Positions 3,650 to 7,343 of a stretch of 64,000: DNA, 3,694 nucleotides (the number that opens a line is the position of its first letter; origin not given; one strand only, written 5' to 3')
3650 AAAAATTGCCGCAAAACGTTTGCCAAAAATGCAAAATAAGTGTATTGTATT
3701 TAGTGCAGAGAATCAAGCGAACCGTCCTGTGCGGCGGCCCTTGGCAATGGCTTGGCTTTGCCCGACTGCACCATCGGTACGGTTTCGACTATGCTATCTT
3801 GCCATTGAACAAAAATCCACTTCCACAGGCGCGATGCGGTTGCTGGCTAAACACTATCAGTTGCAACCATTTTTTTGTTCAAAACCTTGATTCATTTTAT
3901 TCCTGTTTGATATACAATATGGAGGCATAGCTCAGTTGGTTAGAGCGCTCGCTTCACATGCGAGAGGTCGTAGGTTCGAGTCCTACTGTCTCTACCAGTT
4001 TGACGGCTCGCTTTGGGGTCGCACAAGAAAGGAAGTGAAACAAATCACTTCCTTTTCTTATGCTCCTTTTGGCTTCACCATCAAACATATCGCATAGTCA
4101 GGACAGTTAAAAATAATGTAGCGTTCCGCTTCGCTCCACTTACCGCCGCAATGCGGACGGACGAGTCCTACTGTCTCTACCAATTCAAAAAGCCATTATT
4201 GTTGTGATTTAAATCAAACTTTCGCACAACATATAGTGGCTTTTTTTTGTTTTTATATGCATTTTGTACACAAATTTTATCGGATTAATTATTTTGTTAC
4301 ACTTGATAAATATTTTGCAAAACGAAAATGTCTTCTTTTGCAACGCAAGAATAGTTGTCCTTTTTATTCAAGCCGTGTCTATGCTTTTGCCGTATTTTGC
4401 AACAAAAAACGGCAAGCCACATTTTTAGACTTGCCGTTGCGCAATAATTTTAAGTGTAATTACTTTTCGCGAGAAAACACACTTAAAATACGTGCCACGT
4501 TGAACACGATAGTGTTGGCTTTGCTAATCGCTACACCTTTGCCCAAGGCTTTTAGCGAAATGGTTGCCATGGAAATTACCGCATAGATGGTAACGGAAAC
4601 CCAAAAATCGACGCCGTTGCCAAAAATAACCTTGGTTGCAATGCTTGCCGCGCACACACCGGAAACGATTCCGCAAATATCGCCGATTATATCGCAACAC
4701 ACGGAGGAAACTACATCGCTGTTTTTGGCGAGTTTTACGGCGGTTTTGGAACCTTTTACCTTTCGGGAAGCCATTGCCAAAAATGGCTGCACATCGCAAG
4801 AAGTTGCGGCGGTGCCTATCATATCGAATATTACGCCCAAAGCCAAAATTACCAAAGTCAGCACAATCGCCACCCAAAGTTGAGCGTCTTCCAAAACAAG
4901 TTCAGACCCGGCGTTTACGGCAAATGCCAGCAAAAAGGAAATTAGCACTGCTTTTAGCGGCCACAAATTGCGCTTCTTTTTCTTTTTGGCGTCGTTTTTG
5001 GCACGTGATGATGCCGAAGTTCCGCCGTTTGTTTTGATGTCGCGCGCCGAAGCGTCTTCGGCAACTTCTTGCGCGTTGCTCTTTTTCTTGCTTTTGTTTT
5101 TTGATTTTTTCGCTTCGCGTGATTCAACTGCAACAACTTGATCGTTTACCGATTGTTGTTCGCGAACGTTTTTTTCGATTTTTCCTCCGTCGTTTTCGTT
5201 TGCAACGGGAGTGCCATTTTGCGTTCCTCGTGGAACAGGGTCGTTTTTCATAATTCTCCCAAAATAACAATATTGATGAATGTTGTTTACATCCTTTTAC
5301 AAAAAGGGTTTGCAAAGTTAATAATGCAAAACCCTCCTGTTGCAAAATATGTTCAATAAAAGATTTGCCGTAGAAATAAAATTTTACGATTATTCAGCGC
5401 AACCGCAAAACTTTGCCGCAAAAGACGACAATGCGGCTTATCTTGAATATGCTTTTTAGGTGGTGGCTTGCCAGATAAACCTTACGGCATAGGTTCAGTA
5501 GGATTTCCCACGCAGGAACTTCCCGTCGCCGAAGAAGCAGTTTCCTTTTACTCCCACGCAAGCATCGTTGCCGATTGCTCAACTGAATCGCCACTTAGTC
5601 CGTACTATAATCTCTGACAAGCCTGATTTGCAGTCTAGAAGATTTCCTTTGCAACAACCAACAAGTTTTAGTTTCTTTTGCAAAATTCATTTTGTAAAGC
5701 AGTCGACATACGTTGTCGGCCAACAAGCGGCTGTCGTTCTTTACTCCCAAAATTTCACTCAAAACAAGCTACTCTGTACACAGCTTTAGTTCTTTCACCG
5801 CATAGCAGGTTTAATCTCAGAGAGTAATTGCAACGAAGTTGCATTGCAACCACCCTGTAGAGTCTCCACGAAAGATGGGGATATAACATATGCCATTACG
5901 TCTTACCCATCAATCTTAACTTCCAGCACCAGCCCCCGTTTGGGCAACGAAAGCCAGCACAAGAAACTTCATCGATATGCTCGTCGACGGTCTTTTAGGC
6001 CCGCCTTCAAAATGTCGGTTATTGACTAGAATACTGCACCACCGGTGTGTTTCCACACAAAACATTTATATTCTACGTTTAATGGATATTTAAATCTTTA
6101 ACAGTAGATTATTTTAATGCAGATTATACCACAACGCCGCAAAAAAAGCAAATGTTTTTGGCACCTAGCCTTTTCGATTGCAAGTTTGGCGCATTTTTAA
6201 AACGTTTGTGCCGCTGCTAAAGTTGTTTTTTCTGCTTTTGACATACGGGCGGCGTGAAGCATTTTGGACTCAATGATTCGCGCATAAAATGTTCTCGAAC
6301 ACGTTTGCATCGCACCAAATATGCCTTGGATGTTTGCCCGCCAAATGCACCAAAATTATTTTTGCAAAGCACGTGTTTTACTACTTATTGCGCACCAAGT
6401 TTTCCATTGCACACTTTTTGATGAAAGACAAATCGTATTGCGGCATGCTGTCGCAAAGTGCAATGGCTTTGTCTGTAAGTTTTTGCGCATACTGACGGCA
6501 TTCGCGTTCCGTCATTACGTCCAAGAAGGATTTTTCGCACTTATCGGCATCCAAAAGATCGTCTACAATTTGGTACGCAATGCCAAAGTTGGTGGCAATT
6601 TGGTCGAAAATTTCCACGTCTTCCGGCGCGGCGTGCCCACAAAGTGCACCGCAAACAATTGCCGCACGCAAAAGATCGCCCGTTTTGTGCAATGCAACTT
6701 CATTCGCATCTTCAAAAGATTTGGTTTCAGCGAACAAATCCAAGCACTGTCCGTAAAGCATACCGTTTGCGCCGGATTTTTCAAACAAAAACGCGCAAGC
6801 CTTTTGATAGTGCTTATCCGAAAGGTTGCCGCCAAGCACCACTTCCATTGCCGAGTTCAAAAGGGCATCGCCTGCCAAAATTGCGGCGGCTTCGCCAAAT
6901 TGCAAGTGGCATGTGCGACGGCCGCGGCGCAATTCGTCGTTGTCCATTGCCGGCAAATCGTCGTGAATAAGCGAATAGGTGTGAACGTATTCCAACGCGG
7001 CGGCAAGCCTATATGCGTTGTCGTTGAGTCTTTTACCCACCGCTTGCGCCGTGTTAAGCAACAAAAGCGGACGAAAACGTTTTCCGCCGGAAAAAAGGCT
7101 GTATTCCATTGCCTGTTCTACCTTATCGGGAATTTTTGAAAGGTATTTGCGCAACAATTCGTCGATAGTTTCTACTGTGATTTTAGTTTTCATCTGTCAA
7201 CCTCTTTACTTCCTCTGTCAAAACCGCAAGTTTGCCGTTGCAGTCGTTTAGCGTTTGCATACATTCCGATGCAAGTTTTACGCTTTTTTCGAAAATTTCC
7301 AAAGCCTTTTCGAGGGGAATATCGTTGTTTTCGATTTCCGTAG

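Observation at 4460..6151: OLE-like large structured RNA with an oapA-like membrane protein downstream of ispA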

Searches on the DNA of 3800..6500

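Call 56: search_rna_families(source=window, start=3800, end=6500, threshold=evalue, max_evalue=1)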
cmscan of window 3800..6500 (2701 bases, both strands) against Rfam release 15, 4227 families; matches with E-value up to 1: 4.
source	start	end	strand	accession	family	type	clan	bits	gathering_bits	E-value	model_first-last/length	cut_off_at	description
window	5444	6058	-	RF01071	OLE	Gene;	-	435.1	50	8e-126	1-616/616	no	Ornate Large Extremophilic RNA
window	3921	3994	+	RF00005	tRNA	Gene; tRNA;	CL00001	70.7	29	8.3e-15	1-71/71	no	tRNA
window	3921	3995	-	RF04354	Plastid-ycf2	Cis-reg;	-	24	65.7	0.064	1-75/75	no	Plastid-ycf2 5UTR RNA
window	4387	4415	-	RF02405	P34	Gene; sRNA;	-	15.7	44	0.56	370-398/399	no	Pseudomonas sRNA P34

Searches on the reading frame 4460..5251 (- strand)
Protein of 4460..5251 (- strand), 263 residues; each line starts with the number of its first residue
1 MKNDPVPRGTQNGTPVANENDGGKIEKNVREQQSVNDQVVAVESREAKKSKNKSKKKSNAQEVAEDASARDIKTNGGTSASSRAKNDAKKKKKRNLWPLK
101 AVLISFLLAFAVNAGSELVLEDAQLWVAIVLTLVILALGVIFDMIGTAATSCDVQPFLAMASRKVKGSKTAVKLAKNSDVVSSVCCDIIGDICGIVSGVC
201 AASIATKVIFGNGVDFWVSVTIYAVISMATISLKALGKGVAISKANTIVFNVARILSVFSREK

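Call 4: search_protein_families(library=pfam, proteins=[window:4460-5251:-], max_evalue=0.01)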
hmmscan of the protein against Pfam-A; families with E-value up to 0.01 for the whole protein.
window:4460-5251:- (263 aa): 1 family
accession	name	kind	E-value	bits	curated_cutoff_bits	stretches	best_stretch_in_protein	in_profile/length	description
PF01595.25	CNNM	-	0.00051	20.2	28.4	1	131-260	2-128/181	Cyclin M transmembrane N-terminal domain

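Call 5: search_protein_families(library=ncbifam, proteins=[window:4460-5251:-], max_evalue=0.01)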
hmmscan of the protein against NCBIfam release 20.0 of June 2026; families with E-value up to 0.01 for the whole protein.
window:4460-5251:- (263 aa): 0 families

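Call 7: find_homologous_proteins(query=window:4460-5251:-, max_evalue=0.001)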
Query window:4460-5251:- (263 aa): 797 proteins with E <= 0.001 among 2829 candidates; the best 120 are listed.
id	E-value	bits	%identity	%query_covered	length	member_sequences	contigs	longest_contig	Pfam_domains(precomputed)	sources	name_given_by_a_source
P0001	1.5e-155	534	98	100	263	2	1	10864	-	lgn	-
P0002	2.9e-122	425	75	100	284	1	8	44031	-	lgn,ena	-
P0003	2.6e-109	383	71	100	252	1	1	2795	-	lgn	-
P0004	3.4e-106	372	63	100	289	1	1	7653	-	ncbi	-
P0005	4.5e-88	313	63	100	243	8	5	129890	-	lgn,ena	-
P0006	6.2e-86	306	64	100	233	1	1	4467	-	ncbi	ncbi:MAG: hypothetical protein ACI4QH_00335 [Candidatus Fimimonas sp.]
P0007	4.8e-84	300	58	99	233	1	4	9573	-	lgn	-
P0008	2.6e-82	294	67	84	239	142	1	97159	-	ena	-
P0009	1.1e-81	292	66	84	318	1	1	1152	-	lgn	-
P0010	7.3e-80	286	56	100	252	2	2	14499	-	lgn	-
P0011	1.4e-79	285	65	82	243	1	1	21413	-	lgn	-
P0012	7.4e-79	283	58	100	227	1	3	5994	-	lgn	-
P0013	7.6e-78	280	72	64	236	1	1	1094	-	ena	-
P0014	2.1e-77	278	67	76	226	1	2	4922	-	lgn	-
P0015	6.3e-77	277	73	64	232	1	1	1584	-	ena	-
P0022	1.3e-74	269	71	68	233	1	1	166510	PF01595.26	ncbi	-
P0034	1.5e-71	259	70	64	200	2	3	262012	PF01595.26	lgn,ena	-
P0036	3.0e-71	258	72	64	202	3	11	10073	PF01595.26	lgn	-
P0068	2.6e-68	249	66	64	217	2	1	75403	PF01595.26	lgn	-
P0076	6.7e-68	247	66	64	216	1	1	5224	PF01595.26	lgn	-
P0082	2.6e-67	245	60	75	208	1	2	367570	PF01595.26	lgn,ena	-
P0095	1.3e-66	243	60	75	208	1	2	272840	PF01595.26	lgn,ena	-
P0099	1.7e-66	243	64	64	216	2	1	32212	PF01595.26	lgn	-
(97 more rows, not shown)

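Call 8: search_solved_structures(query=window:4460-5251:-, max_evalue=1, show_alignments=2)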
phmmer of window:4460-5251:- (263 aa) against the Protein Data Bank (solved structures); distinct sequences matched with E-value up to 1: 0.

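Call 14: find_related_loci(query=A1, collection=genome_contigs, flank=10000)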
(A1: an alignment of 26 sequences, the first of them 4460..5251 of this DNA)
Query A1 (263 aa) in genome_contigs; peptide patterns used: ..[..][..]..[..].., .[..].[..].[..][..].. (x = any residue, [..] = any of these).
599 stretches matched a pattern (row limit reached: there are more); 565 encode a relative of the query (tblastn E <= 1e-3); the best 80 are kept; 80 distinct loci.
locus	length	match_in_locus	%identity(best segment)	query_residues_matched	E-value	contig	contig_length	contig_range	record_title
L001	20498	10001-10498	73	95-262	8e-75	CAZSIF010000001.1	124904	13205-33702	MAG TPA_asm: uncultured Oscillospiraceae bacterium isolate SRP225648_co1_953 genome assembly, contig: NODE_134_length_12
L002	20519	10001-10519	67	89-262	3e-73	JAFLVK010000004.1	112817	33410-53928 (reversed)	MAG: Clostridiales bacterium isolate HAN103 Seq4, whole genome shotgun sequence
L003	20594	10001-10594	62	85-262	6e-71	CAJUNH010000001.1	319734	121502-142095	MAG TPA_asm: uncultured Christensenellaceae bacterium isolate MGBC160019 genome assembly, contig: MGBC160019.1, whole ge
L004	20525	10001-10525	64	94-262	3e-69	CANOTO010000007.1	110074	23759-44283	MAG TPA_asm: uncultured Clostridia bacterium isolate SRR15604565_bin.18_metawrap_v1.3_MAG genome assembly, contig: NODE.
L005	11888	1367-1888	66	95-262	1e-68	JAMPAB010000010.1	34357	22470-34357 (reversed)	MAG: Corallococcus sp. isolate NALB_7811_3 Scaffold_#10__SCF_010__34357_bp, whole genome shotgun sequence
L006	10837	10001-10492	64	96-262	2e-68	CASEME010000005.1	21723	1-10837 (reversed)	uncultured Eubacteriales bacterium isolate CO.B60.metabat-bins.68 genome assembly, contig: CO.B60.metabat-bins.68.fa_k14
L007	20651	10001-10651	53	54-262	4e-68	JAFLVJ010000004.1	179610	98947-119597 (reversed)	MAG: Clostridiales bacterium isolate HAN102 Seq4, whole genome shotgun sequence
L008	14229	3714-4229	62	95-262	6e-65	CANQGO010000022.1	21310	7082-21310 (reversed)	MAG: uncultured Clostridia bacterium isolate Lapin-032__bin16 genome assembly, contig: Lapin-032__NODE_3813_length_21310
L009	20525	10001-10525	63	94-262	3e-63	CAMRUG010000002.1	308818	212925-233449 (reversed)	MAG TPA_asm: uncultured Clostridia bacterium isolate SRR13573575_bin.43_metawrap_v1.3_MAG genome assembly, contig: NODE.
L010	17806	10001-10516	60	95-262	8e-63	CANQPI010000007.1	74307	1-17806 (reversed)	MAG: uncultured Clostridia bacterium isolate Lapin-012__bin2 genome assembly, contig: Lapin-012__NODE_672_length_74307_c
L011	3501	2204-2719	60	95-262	8e-63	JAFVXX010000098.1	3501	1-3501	MAG: Clostridia bacterium isolate RGIG5495 Sheep_Colon.Co__c1820098, whole genome shotgun sequence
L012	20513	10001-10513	60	96-262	3e-62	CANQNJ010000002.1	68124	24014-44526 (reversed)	MAG: uncultured Clostridia bacterium isolate Lapin-012__bin45 genome assembly, contig: Lapin-012__NODE_782_length_68124_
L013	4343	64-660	56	55-262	3e-62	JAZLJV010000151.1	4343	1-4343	MAG: Clostridia bacterium isolate T1900044961_TA20190021.MAGScoT_cleanbin_000058 SGB_3951_k141_1401489, whole genome sho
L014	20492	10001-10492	64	101-262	5e-61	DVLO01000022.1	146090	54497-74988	MAG TPA_asm: Candidatus Limihabitans stercoravium isolate 3394 CHK57__C244616_L146090_ERR2241743, whole genome shotgun s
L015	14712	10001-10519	63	94-263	7e-60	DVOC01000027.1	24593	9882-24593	MAG TPA_asm: Candidatus Fimimonas merdipullorum isolate ChiHjej12B11-7776 ChiHjej12B11M5__C106139_L24593_SRR6323174, who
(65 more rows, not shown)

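Call 18: find_encoding_contigs(protein=P0001, flank=6000, max_places=3)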
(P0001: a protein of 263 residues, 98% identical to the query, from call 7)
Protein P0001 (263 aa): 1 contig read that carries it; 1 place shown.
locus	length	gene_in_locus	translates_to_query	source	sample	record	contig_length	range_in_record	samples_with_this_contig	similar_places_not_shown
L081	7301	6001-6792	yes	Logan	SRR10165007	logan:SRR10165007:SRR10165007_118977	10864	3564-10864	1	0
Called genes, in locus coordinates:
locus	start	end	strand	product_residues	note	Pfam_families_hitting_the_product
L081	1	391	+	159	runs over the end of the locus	PF12685:SpoIIIAH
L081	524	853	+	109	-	PF03780:Asp23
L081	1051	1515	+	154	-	PF01029:NusB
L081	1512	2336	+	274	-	PF00763:THF_DHG_CYH, PF02882:THF_DHG_CYH_C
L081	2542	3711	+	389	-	PF13742:tRNA_anti_2, PF02601:Exonuc_VII_L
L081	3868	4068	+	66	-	PF02609:Exonuc_VII_S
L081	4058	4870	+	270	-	PF00348:polyprenyl_synt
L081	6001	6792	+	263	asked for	-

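Call 19: find_encoding_contigs(protein=P0002, flank=6000, max_places=3)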
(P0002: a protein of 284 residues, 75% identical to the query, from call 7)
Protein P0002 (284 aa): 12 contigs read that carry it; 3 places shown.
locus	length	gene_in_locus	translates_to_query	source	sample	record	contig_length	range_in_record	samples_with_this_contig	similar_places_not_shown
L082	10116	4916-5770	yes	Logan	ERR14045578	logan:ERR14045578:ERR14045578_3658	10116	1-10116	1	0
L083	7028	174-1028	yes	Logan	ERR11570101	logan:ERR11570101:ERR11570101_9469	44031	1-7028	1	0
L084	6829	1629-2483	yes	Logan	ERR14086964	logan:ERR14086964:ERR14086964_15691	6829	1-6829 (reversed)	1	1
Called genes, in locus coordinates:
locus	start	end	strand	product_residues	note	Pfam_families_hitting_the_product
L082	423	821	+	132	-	PF01029:NusB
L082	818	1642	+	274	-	PF00763:THF_DHG_CYH, PF02882:THF_DHG_CYH_C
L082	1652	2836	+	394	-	PF13742:tRNA_anti_2, PF01336:tRNA_anti-codon (faint), PF02601:Exonuc_VII_L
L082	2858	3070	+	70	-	-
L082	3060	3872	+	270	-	PF00348:polyprenyl_synt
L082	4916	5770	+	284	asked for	-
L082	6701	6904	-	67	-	PF13560:HTH_31 (weak), PF01381:HTH_3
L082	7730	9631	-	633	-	PF05649:Peptidase_M13_N, PF01431:Peptidase_M13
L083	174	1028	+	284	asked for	-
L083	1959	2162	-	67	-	PF13560:HTH_31 (weak), PF01381:HTH_3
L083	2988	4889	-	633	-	PF05649:Peptidase_M13_N, PF01431:Peptidase_M13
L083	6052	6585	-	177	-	PF14277:DUF4364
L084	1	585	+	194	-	?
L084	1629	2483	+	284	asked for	-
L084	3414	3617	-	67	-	PF13560:HTH_31 (weak), PF01381:HTH_3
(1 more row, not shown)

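Call 20: find_encoding_contigs(protein=P0004, flank=6000, max_places=2)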
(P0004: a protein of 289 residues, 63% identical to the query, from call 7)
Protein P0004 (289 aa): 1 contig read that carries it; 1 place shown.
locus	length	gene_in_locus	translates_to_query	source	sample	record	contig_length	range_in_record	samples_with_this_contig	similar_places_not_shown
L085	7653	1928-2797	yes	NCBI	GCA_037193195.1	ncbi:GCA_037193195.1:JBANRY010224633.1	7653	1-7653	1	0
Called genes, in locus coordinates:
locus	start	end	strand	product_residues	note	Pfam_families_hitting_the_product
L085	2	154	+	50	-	?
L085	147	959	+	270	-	PF00348:polyprenyl_synt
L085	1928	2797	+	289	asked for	-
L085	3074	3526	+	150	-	PF01316:Arg_repressor, PF02863:Arg_repressor_C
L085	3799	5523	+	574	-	PF02463:SMC_N, PF13175:AAA_15, PF13476:AAA_23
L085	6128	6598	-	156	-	PF03779:SPW (faint), PF03729:DUF308 (weak)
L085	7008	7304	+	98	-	-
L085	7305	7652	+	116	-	?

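Call 47: predict_structure(alignment_id=A2)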
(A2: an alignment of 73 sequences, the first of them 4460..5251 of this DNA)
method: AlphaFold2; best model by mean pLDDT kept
length: 263 residues; sequences in the alignment: 73
mean_pLDDT: 68.0   pTM: 0.55
mean pLDDT of the five models: 68.0, 67.4, 63.4, 63.2, 58.1
residues with pLDDT >= 90: 0; 70-90: 153; 50-70: 55; < 50: 55
segments of 3 or more residues with pLDDT < 50: 1-3, 8-27, 55-83
pLDDT, mean of each block of 10 residues (from residue 1): 46 42 47 57 56 45 40 40 56 80 83 79 77 86 85 74 73 73 78 80 73 73 83 84 85 81 51
secondary structure, 60 per line:
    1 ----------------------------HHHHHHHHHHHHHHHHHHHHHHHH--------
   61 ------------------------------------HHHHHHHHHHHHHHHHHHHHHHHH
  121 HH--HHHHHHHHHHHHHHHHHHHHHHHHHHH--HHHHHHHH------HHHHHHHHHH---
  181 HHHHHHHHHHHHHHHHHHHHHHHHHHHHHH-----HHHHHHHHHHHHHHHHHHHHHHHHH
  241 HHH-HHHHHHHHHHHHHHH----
elements in order: H29-52 H97-122 H125-151 H154-161 H168-177 H181-210 H216-243 H245-259

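Call 50: fold_search(model_id=the predicted structure, library=pdb)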
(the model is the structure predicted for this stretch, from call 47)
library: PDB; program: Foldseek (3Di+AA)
matches with E <= 10: 171; with E <= 0.001: 0
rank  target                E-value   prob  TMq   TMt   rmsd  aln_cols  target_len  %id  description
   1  7m1t_A                8.5e-03  1.00  0.34  0.29   7.7       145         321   21  Crystal structure of an archaeal CNNM, MtCorB, with C-terminal deletion in complex with Mg2+-ATP (released 2021-06-16)
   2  7m1t_B                9.0e-03  1.00  0.35  0.29   5.4       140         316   19  Crystal structure of an archaeal CNNM, MtCorB, with C-terminal deletion in complex with Mg2+-ATP (released 2021-06-16)
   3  7m1u_B                1.4e-01  0.98  0.34  0.30   8.0       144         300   19  Crystal structure of an archaeal CNNM, MtCorB, R235L mutant with C-terminal deletion (released 2021-06-16)
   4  7cfg                  2.2e-01  0.92  0.32  0.49   8.4       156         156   18  Structure of the transmembrane domain of the bacterial CNNM/CorC family Mg2+ transporter in complex with Mg2+ (released 2021-02-24)
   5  9cus_C                6.7e-01  0.35  0.25  0.14  14.1       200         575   12  BmrCD in the outward-facing conformation bound to Hoechsts (released 2025-08-13)
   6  8vox_A                1.2e+00  0.12  0.19  0.11  13.8       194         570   12  Cryo-EM structure of the ABC transporter PCAT1 cysteine-free core bound with MgADP (released 2024-10-30)
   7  8gjg_A                1.3e+00  0.15  0.19  0.28  13.2       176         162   11  De novo design of high-affinity protein binders to bioactive helical peptides (released 2024-01-10)
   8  9rxg_B                1.4e+00  0.06  0.11  0.18  18.5       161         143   11  Work experience structure of Bovine Hemoglobin, collected at room temperature. (released 2025-08-27)
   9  1o1o_B                1.5e+00  0.07  0.11  0.17  15.8       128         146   10  Deoxy hemoglobin (A,C:V1M,V62L; B,D:V1M,V67L) (released 2002-12-18)
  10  1uiw_F                1.5e+00  0.06  0.11  0.16  16.5       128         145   12  Crystal Structures of Unliganded and Half-Liganded Human Hemoglobin Derivatives Cross-Linked between Lys 82beta1 and L (released 2003-08-12)
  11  9e0h_A                1.6e+00  0.12  0.18  0.26  12.8       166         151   17  De novo calcium channel heptamer, CalC6_3 with DHR extensions. Off target multimerization state (released 2025-10-01)
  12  4u9l_A                1.7e+00  0.10  0.17  0.23  14.8       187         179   16  Structure of a membrane protein (released 2014-12-03)
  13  1x8z_A                1.7e+00  0.08  0.13  0.20  17.8       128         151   12  Crystal structure of a pectin methylesterase inhibitor from Arabidopsis thaliana (released 2004-12-28)
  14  1i4t_B                1.7e+00  0.07  0.14  0.19  16.8       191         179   10  CRYSTAL STRUCTURE ANALYSIS OF RAC1-GMPPNP IN COMPLEX WITH ARFAPTIN (released 2001-05-16)
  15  8x61_D                1.8e+00  0.16  0.22  0.32  10.4       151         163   14  Cryo-EM structure of ATP-bound FtsE(E163Q)X (released 2024-05-08)
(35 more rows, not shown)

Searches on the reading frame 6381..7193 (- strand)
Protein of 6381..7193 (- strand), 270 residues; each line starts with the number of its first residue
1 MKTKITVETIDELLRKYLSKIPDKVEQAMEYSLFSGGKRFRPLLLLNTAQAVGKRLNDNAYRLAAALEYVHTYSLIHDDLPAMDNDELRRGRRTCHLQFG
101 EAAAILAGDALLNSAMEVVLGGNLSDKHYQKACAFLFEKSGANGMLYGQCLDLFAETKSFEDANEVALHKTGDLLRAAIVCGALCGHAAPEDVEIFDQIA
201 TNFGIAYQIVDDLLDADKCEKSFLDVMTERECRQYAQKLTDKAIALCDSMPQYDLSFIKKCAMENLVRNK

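Call 4: search_protein_families(library=pfam, proteins=[window:6381-7193:-], max_evalue=0.01)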
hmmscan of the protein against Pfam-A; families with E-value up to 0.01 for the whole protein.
window:6381-7193:- (270 aa): 1 family
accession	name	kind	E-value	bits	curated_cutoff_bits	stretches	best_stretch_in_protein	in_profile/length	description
PF00348.22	polyprenyl_synt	-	2.5e-44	151.8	27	1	24-220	3-195/251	Polyprenyl synthetase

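Call 5: search_protein_families(library=ncbifam, proteins=[window:6381-7193:-], max_evalue=0.01)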
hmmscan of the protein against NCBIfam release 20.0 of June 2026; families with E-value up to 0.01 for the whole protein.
window:6381-7193:- (270 aa): 16 families
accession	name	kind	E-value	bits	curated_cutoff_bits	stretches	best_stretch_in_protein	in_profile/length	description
NF045485.1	FPPsyn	subfamily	1e-67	228.3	275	1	7-219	5-223/288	farnesyl diphosphate synthase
NF045685.1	GGPPSynCrtE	equivalog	1.4e-55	188.4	460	1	19-221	24-230/293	geranylgeranyl diphosphate synthase CrtE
NF007877.0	PRK10581.1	equivalog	7.6e-50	169.8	321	1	6-216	10-228/299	(2E,6E)-farnesyl diphosphate synthase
NF041169.1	f2_encap_cargo4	exception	1.8e-47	162.2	450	1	7-215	9-224/334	family 2 encapsulin nanocompartment cargo protein polyprenyl transferase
NF040698.1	IdsA_Meth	equivalog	1.3e-42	146.2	468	1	7-219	11-225/328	short chain isoprenyl diphosphate synthase IdsA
NF041003.1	GGPP_syn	equivalog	1e-36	126.7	500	1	7-216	10-219/326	geranylgeranyl diphosphate synthase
NF045549.1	GGPPsyn_IdsB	equivalog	1.8e-26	93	475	1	35-214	63-239/346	geranylgeranyl diphosphate synthase IdsB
NF045628.1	HxpDPsynlarge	equivalog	2e-25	89.4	500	1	7-221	5-212/311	hexaprenyl-diphosphate synthase large subunit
NF042417.1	NPPPS_Mycobact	equivalog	5.4e-24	84.8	600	1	5-218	24-230/335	nonaprenyl/(2E,6E)-farnesyl/geranylgeranyl diphosphat synthase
TIGR02749.1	prenyl_cyano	equivalog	1e-23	83.9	383.2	1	28-219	35-222/322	solanesyl diphosphate synthase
NF008140.0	PRK10888.1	equivalog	2.4e-22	79.7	412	1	24-218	31-218/323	octaprenyl diphosphate synthase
TIGR02748.1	GerC3_HepT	equivalog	4.5e-22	78.6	456.55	1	7-221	13-220/319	heptaprenyl diphosphate synthase component II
NF040627.1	GFPS_Meth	equivalog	2.6e-21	76.3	600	1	18-232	20-219/285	geranylfarnesyl diphosphate synthase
NF040789.2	gerfarn_diphsyn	equivalog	5.8e-21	75.1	560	1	20-216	29-239/345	geranylfarnesyl diphosphate synthase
NF042416.1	GFPPS_Mycobact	equivalog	1.1e-20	74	600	1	17-214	22-237/350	bifunctional (2E,6E)-farnesyl/geranyl diphosphate synthase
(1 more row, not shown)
